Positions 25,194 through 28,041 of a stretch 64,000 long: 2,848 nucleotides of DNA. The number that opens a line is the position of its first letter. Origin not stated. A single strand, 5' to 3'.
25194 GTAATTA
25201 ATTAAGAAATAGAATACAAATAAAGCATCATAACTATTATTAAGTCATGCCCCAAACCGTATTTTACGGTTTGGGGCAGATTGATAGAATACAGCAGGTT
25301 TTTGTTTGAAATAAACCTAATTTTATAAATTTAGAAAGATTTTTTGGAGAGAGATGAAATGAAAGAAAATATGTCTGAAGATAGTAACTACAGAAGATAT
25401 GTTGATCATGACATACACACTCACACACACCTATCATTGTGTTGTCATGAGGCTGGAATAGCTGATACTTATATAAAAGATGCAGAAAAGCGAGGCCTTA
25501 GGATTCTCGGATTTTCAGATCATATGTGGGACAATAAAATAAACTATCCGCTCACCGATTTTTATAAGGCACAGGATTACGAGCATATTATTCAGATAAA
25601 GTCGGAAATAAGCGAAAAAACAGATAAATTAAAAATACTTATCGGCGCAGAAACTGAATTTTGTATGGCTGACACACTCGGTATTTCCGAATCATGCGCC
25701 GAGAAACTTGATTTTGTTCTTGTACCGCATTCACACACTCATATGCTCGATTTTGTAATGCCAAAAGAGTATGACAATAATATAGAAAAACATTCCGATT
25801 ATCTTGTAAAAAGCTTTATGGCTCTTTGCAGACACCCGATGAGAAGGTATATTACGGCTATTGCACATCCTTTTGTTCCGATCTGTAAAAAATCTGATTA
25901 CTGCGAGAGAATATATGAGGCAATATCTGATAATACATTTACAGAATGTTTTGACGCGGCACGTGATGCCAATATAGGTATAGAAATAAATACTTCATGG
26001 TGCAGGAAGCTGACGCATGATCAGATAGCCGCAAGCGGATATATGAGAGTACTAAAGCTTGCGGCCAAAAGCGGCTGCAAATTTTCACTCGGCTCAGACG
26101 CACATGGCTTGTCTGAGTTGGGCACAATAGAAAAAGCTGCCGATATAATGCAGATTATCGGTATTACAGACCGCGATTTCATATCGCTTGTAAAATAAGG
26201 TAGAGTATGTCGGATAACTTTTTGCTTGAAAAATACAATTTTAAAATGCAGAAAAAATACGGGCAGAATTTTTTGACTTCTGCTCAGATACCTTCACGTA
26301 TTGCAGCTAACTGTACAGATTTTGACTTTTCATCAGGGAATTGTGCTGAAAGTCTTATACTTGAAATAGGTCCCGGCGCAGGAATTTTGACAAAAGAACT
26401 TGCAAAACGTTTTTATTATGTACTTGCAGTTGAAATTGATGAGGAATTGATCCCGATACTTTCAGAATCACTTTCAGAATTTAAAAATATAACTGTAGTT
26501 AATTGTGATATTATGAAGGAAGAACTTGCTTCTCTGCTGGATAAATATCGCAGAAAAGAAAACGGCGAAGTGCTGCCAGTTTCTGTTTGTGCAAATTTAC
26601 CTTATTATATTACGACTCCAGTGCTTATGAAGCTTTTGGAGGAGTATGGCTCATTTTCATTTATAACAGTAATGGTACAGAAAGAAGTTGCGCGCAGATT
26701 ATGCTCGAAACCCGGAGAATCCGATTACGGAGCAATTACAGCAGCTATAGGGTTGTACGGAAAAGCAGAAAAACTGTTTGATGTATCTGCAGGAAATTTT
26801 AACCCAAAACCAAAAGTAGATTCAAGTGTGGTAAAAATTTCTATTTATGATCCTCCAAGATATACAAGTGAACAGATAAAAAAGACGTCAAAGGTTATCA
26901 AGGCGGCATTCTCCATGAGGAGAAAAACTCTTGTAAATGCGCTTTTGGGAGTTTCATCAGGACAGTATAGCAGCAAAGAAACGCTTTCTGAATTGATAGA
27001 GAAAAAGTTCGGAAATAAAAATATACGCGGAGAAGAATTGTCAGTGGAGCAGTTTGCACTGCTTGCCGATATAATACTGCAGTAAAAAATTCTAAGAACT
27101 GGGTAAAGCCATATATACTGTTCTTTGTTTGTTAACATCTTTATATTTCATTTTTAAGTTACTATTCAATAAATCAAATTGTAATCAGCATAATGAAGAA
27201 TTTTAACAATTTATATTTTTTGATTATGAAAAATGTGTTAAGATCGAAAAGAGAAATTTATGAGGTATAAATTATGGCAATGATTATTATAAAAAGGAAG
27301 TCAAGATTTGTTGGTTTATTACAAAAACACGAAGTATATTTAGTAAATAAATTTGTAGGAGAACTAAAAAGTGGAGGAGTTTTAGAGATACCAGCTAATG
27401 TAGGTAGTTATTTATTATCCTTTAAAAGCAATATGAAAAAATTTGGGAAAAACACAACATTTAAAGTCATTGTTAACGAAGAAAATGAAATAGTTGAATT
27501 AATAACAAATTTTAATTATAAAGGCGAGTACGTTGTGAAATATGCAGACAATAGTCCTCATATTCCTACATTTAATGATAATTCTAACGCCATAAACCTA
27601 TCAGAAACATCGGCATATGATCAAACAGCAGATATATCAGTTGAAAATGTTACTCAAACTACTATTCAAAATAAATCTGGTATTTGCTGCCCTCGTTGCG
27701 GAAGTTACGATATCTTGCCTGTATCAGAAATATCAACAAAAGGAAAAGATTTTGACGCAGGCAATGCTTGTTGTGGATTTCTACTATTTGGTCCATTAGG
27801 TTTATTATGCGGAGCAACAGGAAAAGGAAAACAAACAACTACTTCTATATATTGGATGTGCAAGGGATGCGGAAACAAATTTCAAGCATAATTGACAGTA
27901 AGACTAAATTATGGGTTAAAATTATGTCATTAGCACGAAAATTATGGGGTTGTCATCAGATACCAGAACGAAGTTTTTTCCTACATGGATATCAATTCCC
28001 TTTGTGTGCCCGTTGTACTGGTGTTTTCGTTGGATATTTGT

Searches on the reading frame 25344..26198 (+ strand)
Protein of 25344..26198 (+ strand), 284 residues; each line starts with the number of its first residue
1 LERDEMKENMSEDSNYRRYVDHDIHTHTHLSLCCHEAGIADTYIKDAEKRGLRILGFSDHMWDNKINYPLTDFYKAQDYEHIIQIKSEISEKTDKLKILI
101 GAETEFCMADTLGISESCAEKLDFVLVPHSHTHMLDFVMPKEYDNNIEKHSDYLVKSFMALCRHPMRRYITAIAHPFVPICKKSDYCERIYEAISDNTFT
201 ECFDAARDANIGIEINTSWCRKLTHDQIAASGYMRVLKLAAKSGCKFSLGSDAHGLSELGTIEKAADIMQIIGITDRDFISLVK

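Call 83: search_protein_families(library=pfam, proteins=[window:25344-26198:+], max_evalue=0.0001)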
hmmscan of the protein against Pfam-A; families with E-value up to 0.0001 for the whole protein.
window:25344-26198:+ (284 aa): 1 family
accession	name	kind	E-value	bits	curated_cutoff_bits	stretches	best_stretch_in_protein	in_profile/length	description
PF02811.25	PHP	-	4.9e-09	37.2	26.4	1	24-218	2-164/164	PHP domain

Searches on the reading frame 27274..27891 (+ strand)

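Call 90: search_protein_families(library=pfam, proteins=[window:27274-27891:+], max_evalue=0.01)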
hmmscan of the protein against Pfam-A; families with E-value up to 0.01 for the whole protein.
window:27274-27891:+ (205 aa): 1 family
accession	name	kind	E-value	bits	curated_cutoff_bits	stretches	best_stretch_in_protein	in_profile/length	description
PF23451.1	Zn_ribbon_PaaD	-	0.0021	18.1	27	0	126-148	4-26/53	PaaD zinc beta ribbon domain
